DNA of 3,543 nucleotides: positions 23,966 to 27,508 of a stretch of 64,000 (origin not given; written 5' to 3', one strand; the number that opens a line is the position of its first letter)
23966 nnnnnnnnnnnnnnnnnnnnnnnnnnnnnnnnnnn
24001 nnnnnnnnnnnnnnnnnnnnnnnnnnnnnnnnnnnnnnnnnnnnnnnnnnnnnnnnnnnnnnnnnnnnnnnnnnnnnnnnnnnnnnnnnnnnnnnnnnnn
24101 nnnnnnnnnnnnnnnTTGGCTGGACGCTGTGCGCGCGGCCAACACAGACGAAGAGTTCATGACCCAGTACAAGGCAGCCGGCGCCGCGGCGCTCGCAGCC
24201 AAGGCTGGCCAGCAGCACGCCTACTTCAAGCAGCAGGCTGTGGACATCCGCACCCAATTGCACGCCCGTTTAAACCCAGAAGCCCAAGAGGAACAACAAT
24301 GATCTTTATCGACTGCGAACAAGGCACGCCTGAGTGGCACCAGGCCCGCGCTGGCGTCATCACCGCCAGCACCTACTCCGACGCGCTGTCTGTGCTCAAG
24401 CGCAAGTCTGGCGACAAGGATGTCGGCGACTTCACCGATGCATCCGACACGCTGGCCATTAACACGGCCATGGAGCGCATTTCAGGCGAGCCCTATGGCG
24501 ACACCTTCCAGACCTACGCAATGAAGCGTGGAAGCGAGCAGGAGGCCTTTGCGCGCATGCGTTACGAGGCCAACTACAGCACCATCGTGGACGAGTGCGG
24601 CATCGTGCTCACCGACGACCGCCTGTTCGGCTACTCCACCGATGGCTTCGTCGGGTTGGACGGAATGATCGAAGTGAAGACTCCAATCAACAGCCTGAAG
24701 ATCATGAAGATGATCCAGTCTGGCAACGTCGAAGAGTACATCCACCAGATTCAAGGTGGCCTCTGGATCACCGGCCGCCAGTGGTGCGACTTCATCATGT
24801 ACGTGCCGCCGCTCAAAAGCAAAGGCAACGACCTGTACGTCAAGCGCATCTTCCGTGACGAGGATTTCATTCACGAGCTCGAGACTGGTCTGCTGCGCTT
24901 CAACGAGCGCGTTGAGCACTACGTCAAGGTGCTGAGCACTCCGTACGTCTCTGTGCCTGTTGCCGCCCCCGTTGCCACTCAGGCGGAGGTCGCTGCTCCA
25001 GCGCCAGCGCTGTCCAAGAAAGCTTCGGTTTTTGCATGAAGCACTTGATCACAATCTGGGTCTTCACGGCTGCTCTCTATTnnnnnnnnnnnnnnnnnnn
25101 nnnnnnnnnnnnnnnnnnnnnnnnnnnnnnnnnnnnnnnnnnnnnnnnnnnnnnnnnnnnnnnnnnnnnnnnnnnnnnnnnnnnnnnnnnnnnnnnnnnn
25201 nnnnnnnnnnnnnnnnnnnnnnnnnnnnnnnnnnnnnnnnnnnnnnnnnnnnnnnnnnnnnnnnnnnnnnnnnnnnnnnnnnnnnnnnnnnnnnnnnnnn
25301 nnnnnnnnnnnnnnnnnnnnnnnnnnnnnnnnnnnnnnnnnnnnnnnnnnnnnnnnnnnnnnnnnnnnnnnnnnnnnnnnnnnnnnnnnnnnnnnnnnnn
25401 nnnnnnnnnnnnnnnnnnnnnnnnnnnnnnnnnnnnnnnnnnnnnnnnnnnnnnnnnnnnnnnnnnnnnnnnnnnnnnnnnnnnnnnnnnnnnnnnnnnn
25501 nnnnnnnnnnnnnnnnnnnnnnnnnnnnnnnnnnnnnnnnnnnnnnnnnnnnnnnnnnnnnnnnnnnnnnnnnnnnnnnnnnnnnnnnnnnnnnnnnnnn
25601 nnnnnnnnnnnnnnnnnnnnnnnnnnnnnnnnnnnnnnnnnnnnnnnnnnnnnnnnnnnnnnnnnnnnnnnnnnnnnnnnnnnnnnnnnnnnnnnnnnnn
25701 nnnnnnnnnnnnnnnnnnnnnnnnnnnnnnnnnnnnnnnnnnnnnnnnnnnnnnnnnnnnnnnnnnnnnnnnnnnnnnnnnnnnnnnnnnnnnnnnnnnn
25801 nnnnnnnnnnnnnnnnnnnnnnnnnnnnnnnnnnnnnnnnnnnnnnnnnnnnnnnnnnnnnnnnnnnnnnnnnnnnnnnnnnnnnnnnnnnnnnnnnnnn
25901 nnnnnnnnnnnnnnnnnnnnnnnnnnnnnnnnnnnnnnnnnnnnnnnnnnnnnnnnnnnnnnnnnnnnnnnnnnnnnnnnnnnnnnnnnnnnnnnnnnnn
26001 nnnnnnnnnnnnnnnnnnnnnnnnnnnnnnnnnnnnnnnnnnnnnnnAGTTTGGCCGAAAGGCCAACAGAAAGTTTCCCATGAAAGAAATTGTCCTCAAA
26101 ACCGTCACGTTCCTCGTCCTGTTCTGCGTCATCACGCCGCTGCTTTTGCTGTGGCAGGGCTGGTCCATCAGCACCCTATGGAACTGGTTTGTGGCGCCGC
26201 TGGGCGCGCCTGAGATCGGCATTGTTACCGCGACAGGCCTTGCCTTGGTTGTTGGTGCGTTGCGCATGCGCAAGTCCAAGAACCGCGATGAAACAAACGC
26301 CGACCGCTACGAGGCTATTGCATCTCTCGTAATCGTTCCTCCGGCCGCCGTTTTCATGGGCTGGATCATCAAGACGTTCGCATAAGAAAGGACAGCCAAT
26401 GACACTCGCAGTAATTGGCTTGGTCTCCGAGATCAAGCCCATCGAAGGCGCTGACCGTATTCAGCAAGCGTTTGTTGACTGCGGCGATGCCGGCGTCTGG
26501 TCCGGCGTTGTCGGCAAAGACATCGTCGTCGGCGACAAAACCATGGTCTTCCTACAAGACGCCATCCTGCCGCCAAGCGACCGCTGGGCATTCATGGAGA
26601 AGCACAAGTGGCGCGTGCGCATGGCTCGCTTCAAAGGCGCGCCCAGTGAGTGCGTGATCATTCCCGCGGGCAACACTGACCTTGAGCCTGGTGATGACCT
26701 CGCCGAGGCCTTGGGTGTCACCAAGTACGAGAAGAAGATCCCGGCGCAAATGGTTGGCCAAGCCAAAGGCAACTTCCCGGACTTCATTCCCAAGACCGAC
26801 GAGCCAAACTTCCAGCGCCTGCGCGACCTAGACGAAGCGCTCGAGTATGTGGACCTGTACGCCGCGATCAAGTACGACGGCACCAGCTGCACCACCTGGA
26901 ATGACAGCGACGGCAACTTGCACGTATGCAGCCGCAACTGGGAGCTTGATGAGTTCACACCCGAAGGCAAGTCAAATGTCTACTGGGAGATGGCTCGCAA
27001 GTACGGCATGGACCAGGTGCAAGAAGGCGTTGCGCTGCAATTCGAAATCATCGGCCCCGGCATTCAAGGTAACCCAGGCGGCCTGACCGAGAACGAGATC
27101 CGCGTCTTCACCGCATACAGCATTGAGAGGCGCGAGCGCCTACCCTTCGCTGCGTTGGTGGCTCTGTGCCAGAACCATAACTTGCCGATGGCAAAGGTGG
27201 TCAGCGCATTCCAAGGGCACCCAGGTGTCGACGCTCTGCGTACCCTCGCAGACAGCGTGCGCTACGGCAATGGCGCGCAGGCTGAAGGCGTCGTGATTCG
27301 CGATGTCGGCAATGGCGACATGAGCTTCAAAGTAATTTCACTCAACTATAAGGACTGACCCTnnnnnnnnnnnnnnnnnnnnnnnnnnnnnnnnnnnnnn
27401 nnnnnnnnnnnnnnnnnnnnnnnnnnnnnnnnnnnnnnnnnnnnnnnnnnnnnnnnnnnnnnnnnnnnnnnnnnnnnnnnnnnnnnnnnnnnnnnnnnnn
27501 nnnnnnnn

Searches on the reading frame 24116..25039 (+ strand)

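Call 75: search_protein_families(library=pfam, proteins=[window:24116-25039:+], max_evalue=0.001)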
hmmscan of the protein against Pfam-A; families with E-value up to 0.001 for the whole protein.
window:24116-25039:+ (307 aa): 1 family
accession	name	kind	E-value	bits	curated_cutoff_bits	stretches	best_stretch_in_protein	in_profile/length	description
PF09588.16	YqaJ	-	7.6e-14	52.7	22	1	73-222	1-150/150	YqaJ-like viral recombinase domain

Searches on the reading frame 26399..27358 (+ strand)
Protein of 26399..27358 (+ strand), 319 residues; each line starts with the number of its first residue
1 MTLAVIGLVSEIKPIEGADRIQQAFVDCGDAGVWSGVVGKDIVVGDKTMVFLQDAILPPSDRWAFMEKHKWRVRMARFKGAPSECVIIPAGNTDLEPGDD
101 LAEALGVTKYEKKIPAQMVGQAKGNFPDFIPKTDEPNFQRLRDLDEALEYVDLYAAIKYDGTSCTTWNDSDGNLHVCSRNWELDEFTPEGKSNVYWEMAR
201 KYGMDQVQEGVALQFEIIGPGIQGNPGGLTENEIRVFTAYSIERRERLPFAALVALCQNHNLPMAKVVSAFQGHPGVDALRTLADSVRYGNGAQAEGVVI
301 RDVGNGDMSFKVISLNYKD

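Call 75: search_protein_families(library=pfam, proteins=[window:26399-27358:+], max_evalue=0.001)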
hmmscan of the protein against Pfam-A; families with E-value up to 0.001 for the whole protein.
window:26399-27358:+ (319 aa): 2 families
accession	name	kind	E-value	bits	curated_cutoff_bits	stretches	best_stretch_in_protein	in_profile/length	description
PF09414.15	RNA_ligase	-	5.5e-14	53.1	27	1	156-313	6-171/171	RNA ligase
PF21189.3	PHA02142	-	1.9e-06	28.7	27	1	3-80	1-82/92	PHA02142 OB-fold domain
